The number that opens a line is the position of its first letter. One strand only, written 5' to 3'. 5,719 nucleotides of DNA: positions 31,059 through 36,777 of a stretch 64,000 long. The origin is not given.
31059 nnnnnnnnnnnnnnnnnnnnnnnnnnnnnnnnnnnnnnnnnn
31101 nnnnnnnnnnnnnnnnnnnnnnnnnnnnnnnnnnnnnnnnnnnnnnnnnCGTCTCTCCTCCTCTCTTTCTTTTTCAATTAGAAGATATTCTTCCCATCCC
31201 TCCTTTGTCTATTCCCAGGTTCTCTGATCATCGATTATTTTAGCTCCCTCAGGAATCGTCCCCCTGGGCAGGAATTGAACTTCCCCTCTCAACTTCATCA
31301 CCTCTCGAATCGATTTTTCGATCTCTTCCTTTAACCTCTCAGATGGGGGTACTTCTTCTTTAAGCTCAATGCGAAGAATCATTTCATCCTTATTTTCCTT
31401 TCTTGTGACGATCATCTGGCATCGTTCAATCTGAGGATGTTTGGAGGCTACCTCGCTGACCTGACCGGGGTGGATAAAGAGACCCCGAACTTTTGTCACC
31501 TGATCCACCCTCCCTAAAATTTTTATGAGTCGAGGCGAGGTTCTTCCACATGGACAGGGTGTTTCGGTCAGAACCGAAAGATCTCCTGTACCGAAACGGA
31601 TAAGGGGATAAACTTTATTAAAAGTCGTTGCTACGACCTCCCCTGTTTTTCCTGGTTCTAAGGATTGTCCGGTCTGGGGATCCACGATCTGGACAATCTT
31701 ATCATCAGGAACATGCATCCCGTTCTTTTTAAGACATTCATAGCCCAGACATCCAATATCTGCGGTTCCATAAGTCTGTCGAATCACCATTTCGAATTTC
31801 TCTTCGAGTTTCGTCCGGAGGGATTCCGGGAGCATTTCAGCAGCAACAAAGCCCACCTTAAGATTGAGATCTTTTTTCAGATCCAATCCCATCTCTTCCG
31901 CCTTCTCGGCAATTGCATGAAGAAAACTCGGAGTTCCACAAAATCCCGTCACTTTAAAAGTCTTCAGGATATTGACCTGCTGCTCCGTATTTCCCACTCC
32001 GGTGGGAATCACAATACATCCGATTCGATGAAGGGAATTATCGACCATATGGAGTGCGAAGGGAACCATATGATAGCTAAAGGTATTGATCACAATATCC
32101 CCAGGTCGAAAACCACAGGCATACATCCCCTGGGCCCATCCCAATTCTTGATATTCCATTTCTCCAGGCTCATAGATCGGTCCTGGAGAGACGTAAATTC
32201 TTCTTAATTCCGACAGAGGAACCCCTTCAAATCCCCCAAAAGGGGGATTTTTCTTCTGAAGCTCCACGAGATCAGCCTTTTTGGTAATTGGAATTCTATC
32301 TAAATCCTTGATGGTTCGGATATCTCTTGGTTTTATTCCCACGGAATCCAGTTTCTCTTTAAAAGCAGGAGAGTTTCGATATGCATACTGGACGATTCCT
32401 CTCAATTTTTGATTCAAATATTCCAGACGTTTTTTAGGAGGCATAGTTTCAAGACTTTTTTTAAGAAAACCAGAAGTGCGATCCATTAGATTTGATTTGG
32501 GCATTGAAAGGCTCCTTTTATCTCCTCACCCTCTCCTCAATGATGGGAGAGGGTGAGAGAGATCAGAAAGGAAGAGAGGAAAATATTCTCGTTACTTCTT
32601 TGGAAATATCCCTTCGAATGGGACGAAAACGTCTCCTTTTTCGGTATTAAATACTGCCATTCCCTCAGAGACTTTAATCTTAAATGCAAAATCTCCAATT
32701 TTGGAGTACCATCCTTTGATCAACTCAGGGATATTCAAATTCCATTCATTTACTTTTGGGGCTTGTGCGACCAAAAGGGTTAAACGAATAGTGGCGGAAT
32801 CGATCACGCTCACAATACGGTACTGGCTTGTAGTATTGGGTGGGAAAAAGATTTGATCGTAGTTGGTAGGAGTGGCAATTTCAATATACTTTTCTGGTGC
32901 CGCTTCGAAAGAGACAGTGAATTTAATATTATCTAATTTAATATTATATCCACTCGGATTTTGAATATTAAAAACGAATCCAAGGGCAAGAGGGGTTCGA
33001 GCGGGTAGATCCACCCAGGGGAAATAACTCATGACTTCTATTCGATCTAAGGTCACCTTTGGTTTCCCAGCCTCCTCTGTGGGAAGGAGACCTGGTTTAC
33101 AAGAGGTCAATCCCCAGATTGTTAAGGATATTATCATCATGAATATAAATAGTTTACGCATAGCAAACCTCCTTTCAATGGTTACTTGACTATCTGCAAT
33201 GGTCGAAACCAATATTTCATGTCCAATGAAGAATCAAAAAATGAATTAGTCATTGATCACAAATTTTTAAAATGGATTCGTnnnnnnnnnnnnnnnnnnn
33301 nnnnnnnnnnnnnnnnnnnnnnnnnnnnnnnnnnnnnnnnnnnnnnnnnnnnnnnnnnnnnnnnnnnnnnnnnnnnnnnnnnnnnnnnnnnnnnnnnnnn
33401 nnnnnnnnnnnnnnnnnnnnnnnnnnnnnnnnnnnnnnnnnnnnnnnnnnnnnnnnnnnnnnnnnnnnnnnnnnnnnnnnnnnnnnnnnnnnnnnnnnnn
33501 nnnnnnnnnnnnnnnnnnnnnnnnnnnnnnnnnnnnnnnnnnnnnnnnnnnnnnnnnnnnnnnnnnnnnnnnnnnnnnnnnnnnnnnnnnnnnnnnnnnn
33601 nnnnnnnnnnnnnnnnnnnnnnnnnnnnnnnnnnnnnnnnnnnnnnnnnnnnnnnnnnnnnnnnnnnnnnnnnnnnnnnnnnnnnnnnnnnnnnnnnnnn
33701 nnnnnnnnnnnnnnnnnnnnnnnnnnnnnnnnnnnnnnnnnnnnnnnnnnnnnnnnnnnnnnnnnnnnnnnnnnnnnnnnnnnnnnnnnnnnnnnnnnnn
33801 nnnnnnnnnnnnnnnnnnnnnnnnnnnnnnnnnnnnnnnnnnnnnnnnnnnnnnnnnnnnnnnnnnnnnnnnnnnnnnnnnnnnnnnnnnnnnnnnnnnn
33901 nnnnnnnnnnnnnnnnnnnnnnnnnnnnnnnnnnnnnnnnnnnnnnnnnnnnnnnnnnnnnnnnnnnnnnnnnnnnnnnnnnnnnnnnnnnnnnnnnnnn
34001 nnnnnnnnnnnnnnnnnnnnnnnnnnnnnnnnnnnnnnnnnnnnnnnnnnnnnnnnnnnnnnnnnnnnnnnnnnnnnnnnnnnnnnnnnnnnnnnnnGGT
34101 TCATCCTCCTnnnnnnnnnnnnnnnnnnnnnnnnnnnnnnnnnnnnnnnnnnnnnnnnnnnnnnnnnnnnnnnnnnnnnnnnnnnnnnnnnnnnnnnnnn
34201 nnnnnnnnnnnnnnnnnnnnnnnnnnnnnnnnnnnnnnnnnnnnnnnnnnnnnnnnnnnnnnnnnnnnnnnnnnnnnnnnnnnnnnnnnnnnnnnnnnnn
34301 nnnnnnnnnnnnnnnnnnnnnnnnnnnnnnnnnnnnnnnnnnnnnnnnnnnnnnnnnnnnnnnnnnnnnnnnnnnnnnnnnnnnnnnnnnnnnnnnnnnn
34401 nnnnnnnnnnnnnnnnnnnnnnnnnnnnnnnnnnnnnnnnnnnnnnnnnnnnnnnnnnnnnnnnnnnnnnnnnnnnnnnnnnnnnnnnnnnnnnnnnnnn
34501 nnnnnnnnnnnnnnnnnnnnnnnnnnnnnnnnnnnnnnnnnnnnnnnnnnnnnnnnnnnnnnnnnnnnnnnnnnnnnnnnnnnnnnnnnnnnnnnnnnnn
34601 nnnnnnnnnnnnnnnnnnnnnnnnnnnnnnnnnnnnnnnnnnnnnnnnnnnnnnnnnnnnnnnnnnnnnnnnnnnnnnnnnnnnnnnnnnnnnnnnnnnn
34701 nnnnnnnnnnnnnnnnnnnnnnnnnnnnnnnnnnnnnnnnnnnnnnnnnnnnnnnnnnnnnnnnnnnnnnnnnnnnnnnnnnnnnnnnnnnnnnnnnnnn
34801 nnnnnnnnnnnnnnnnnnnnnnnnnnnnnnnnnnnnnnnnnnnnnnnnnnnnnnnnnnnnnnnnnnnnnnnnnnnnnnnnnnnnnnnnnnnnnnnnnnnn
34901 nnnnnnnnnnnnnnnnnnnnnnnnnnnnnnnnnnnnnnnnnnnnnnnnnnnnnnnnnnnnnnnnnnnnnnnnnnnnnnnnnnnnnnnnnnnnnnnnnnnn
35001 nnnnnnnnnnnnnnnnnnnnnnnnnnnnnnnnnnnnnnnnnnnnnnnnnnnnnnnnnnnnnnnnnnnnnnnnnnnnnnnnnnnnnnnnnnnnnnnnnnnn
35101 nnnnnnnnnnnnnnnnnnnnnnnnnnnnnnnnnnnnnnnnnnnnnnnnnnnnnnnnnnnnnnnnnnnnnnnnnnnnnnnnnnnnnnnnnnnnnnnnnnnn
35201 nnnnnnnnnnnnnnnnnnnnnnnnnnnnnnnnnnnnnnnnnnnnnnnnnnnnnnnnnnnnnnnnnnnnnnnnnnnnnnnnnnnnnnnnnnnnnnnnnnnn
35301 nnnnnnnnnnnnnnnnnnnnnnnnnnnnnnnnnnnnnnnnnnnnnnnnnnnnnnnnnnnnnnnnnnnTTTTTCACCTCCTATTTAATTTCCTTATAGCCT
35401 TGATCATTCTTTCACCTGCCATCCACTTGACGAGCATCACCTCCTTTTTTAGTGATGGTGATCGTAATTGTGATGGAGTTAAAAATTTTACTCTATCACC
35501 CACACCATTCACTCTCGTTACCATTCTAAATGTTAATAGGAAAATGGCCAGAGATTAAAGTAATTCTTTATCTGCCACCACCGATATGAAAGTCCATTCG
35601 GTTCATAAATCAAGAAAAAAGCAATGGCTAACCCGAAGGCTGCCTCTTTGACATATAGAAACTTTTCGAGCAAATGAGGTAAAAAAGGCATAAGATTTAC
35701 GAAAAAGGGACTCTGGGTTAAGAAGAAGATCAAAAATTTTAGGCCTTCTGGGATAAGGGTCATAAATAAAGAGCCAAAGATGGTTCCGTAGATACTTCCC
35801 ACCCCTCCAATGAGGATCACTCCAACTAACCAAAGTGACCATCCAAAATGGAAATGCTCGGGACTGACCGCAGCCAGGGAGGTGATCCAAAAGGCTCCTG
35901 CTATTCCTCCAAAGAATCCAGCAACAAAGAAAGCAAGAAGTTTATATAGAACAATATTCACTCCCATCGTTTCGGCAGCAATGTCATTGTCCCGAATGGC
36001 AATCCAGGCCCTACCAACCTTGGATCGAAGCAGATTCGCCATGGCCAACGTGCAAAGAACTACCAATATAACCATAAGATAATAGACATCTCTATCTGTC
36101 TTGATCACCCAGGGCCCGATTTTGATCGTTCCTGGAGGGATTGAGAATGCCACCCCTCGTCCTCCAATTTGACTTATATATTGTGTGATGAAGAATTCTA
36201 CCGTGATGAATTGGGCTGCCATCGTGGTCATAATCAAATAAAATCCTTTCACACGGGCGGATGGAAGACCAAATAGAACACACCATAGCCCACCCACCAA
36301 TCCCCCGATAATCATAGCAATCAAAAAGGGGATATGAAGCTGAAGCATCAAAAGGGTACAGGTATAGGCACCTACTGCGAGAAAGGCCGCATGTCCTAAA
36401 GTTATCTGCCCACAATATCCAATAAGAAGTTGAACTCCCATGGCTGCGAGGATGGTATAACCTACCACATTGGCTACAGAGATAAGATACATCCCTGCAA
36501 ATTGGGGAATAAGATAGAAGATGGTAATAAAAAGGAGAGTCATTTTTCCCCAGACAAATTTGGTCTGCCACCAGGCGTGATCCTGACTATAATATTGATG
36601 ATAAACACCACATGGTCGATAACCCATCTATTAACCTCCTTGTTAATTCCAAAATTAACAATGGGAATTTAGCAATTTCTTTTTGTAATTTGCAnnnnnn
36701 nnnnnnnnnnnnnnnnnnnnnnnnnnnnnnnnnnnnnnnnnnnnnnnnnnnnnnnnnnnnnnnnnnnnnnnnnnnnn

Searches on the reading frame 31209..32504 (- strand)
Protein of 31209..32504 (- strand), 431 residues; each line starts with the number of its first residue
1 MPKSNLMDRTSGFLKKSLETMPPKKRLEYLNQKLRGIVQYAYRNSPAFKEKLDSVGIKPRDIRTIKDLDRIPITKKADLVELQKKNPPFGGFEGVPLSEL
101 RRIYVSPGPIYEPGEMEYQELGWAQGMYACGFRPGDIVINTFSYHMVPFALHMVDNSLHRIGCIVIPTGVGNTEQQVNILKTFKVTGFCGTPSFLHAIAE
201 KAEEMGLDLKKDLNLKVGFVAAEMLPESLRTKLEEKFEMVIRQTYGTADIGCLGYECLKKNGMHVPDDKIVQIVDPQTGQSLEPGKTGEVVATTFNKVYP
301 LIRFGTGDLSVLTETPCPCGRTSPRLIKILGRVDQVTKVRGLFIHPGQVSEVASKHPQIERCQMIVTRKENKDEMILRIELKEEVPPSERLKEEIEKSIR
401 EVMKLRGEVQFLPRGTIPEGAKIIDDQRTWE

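Call 11: search_protein_families(library=pfam, proteins=[window:31209-32504:-], max_evalue=0.0001)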
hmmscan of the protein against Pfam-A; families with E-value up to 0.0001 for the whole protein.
window:31209-32504:- (431 aa): 2 families
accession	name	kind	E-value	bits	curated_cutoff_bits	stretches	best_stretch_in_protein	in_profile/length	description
PF00501.34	AMP-binding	-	1.5e-13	50.8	29.9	1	133-292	203-374/384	AMP-binding enzyme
PF14535.12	AMP-binding_C_2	-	1.8e-09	38.2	25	1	341-419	1-84/96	AMP-binding enzyme C-terminal domain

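Call 34: search_protein_families(library=ncbifam, proteins=[window:31209-32504:-], max_evalue=0.01)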
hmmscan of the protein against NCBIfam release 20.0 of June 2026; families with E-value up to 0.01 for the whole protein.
window:31209-32504:- (431 aa): 22 families
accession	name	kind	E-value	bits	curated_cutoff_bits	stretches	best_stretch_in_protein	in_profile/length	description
NF041878.1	paak_haloarch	equivalog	3.7e-66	223.5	700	1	22-416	9-411/427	phenylacetate--CoA ligase PaaK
TIGR02155.1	PA_CoA_ligase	equivalog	2.5e-62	210.8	646.3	1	30-419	12-410/422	phenylacetate--CoA ligase PaaK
NF053551.1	FlxY_rubin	equivalog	2.6e-44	151.6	520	2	158-417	142-405/424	flexirubin biosynthesis putative acyl-CoA ligase FlxY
NF045666.1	DVU1553_fam_AMP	equivalog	5.2e-39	134.2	300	2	150-333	147-331/331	DVU_1553 family AMP-dependent CoA ligase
TIGR03335.1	F390_ftsA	equivalog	3.1e-29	102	458.7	1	13-328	1-325/445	coenzyme F390 synthetase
NF041217.1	BagE_FevW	exception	1.1e-26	93.8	800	1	60-417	36-392/424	bagremycin/ferroverdin synthetase BagE/FevW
TIGR02304.1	aden_form_hyp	equivalog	1.3e-09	37.6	251.9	1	173-339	176-332/430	F390 synthetase-related protein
TIGR01733.1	AA-adenyl-dom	subfamily_domain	2.8e-09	36.3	317.4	2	130-249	158-272/409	amino acid adenylation domain-containing protein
NF004837.0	PRK06187.1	subfamily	5.3e-09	34.9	476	1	158-253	235-326/531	long-chain-fatty-acid--CoA ligase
NF047394.1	AcylCoAsynMbcS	equivalog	2.5e-06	26.4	850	1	168-291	245-369/525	acyl-CoA synthetase MbcS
NF006181.0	PRK08314.1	subfamily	9.7e-06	24.1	705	1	156-293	266-404/563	long-chain-fatty-acid--CoA ligase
NF053567.1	HBDA_AROS1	equivalog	2.9e-05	22.6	1000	0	330-403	413-487/523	3-hydroxybenzoate--CoA ligase HbdA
NF004114.0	PRK05605.1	equivalog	3.7e-05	22.2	766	1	173-384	301-521/575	long-chain-fatty-acid--CoA ligase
NF006386.0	PRK08633.1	equivalog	3.9e-05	21.6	1221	1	175-291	863-991/1147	acyl-[ACP]--phospholipid O-acyltransferase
NF006167.0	PRK08308.1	equivalog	0.00011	21.2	513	0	327-370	307-348/414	acyl-CoA synthetase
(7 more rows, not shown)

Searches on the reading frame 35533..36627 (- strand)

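Call 9: search_protein_families(library=pfam, proteins=[window:35533-36627:-], max_evalue=0.0001)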
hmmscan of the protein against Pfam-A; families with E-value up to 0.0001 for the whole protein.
window:35533-36627:- (364 aa): 1 family
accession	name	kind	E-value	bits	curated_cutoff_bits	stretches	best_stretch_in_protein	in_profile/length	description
PF02653.21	BPD_transp_2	-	6.7e-41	140.6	26.8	1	48-301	2-252/269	Branched-chain amino acid transport system / permease component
